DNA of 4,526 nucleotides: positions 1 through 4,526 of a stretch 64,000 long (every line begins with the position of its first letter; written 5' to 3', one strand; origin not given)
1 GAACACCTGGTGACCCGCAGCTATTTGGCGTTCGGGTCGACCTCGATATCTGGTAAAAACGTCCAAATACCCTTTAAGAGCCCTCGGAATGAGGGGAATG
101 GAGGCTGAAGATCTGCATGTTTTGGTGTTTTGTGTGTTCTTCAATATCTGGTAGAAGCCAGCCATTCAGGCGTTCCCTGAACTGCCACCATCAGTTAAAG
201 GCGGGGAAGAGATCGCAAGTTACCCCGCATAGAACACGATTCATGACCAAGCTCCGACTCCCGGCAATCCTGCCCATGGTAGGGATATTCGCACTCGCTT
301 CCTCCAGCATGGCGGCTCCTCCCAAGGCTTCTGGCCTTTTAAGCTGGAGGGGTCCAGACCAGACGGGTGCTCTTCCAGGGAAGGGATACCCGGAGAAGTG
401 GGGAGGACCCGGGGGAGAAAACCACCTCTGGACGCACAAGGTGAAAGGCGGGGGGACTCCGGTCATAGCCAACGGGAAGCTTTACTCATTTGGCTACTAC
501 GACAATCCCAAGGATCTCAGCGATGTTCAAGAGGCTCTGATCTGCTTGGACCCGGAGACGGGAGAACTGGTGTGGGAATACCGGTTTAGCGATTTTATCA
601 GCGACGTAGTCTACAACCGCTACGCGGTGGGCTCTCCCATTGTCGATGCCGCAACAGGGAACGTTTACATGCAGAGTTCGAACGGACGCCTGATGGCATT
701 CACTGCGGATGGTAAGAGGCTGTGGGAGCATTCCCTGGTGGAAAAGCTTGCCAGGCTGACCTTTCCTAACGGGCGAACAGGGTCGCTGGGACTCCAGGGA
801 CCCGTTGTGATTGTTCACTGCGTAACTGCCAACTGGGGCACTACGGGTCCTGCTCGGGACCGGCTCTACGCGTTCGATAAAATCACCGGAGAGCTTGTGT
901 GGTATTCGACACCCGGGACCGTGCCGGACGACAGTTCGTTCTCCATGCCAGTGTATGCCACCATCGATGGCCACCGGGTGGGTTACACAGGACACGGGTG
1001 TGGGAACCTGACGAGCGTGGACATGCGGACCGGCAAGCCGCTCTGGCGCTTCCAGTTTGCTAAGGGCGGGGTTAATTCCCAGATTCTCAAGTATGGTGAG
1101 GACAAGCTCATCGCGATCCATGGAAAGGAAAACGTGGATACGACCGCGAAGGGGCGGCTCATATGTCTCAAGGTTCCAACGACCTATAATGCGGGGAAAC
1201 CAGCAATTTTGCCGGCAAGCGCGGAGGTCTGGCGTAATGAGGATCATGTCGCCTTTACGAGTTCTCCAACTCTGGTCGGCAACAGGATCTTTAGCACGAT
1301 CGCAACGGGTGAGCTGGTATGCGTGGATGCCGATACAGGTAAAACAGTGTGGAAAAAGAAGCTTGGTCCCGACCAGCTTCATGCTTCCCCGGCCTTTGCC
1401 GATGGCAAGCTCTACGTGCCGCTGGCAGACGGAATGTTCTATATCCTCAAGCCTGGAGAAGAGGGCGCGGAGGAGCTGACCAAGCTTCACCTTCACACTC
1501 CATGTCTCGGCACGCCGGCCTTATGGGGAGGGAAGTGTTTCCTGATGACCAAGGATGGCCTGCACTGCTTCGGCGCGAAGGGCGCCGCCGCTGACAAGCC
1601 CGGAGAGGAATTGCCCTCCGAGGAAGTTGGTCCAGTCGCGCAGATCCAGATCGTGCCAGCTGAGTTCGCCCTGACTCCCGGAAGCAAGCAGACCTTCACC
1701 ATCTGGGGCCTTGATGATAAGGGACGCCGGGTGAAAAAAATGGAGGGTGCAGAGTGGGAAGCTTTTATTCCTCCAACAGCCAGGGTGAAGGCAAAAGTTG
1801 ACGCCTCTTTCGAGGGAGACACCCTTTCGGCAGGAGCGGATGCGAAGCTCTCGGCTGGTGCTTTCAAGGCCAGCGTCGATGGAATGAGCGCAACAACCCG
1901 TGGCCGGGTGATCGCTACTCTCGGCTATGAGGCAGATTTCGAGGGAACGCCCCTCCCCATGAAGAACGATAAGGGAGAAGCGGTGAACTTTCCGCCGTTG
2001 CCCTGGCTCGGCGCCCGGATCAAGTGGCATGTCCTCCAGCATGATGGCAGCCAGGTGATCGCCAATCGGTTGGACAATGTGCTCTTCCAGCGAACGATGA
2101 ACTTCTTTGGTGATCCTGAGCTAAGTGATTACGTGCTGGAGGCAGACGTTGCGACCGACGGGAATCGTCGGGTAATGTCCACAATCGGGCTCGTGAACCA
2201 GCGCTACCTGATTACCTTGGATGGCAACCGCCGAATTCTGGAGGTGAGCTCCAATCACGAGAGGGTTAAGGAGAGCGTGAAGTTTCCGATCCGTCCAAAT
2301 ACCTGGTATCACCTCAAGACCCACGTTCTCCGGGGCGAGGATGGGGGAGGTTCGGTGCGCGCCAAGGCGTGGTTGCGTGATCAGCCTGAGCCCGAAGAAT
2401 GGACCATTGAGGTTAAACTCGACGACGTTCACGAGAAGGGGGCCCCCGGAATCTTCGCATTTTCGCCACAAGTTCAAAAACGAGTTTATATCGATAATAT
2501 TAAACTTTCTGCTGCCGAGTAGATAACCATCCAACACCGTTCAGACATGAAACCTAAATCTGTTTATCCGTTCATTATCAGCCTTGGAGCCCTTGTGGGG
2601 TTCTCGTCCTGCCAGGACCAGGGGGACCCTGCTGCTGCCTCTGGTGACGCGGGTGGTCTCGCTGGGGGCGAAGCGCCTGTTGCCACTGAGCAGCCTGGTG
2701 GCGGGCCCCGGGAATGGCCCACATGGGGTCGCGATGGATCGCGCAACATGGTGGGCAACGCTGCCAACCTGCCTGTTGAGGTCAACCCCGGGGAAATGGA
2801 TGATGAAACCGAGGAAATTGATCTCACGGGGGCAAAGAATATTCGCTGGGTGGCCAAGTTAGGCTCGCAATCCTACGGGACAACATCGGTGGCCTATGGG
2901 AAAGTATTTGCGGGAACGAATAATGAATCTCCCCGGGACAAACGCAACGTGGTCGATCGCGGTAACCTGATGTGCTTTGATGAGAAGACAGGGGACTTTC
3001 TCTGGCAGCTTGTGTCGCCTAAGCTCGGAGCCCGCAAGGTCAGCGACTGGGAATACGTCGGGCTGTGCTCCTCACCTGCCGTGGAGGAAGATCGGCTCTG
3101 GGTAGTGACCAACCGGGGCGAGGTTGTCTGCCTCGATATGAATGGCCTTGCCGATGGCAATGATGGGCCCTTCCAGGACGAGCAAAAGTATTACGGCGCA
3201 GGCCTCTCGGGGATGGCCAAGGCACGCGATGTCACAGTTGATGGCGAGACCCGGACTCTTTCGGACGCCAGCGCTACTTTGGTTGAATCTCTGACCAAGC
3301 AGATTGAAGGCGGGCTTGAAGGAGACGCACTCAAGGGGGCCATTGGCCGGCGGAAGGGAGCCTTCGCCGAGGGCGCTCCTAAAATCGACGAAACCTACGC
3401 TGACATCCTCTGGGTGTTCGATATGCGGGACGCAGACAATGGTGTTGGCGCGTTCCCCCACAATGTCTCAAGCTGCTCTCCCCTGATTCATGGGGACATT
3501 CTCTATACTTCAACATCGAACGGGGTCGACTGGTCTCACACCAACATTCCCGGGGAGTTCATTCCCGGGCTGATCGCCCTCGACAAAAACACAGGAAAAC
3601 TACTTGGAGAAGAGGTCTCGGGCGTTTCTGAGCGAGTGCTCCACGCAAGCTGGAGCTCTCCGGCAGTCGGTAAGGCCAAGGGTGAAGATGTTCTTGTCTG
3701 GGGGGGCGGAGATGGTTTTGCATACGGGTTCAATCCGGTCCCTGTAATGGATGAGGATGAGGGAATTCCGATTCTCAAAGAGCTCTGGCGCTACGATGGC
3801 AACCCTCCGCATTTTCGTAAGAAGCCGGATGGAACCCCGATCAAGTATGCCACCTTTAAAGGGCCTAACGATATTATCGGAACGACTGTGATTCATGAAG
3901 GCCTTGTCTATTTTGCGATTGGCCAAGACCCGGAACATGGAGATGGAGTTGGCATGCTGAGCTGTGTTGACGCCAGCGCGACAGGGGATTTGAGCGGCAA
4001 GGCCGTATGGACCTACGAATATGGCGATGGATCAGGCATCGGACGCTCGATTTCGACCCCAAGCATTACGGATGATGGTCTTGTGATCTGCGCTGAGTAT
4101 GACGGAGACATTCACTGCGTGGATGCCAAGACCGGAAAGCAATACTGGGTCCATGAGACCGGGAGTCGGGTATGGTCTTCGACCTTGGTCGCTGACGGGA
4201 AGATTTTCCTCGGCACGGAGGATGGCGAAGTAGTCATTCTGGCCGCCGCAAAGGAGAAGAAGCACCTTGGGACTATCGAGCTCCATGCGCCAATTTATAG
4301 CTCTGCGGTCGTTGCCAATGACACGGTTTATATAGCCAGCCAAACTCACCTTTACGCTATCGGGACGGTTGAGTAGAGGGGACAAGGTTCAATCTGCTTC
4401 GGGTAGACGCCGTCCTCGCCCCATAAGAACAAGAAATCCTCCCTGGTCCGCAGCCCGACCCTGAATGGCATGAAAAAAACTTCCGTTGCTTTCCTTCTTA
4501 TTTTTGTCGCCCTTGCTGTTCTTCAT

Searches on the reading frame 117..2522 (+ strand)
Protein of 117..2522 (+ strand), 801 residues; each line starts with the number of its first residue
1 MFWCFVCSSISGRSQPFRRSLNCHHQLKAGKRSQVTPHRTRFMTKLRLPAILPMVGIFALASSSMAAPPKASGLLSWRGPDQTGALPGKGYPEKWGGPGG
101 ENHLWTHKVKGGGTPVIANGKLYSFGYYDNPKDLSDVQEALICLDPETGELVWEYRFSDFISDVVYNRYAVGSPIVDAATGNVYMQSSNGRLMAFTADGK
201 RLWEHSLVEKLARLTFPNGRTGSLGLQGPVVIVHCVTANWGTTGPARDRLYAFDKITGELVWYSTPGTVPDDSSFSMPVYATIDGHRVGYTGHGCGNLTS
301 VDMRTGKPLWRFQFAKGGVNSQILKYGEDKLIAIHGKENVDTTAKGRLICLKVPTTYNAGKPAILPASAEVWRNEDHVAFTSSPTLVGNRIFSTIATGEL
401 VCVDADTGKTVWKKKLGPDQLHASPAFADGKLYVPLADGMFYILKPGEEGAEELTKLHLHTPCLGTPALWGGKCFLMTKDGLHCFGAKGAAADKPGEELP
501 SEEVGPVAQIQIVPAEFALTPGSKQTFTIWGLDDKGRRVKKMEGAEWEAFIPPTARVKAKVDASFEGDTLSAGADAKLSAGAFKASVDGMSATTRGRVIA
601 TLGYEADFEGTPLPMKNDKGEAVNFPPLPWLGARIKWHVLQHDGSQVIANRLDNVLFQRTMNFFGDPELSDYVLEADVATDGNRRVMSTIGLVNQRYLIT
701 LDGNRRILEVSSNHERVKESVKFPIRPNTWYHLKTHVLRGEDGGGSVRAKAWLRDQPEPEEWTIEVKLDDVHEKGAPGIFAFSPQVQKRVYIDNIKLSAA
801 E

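Call 6: search_protein_families(library=pfam, proteins=[window:117-2522:+], max_evalue=0.001)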
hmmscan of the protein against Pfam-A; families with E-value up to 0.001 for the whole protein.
window:117-2522:+ (801 aa): 3 families
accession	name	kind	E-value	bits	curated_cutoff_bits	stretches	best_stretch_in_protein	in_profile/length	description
PF13360.13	PQQ_2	-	6.4e-30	105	27.6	3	103-208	15-102/233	Outer membrane protein assembly factor BamB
PF13570.13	Beta-prop_ACSF4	-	6.1e-14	52.6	133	2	139-316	113-255/329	Beta-alanine-activating enzyme, beta-propeller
PF01011.28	PQQ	-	1.6e-11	44.1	26.7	0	375-417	44-86/595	Glucose/ethanol/alcohol dehydrogenase, beta-propeller domain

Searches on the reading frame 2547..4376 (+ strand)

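Call 6: search_protein_families(library=pfam, proteins=[window:2547-4376:+], max_evalue=0.001)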
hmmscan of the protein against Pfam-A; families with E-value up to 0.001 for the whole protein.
window:2547-4376:+ (609 aa): 3 families
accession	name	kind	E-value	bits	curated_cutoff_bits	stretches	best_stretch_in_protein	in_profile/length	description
PF13360.13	PQQ_2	-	1.9e-16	60.9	27.6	1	481-568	10-91/233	Outer membrane protein assembly factor BamB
PF13570.13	Beta-prop_ACSF4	-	1.2e-14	55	133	1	483-598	122-233/329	Beta-alanine-activating enzyme, beta-propeller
PF01011.28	PQQ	-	1.5e-06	27.7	26.7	0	485-540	28-87/595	Glucose/ethanol/alcohol dehydrogenase, beta-propeller domain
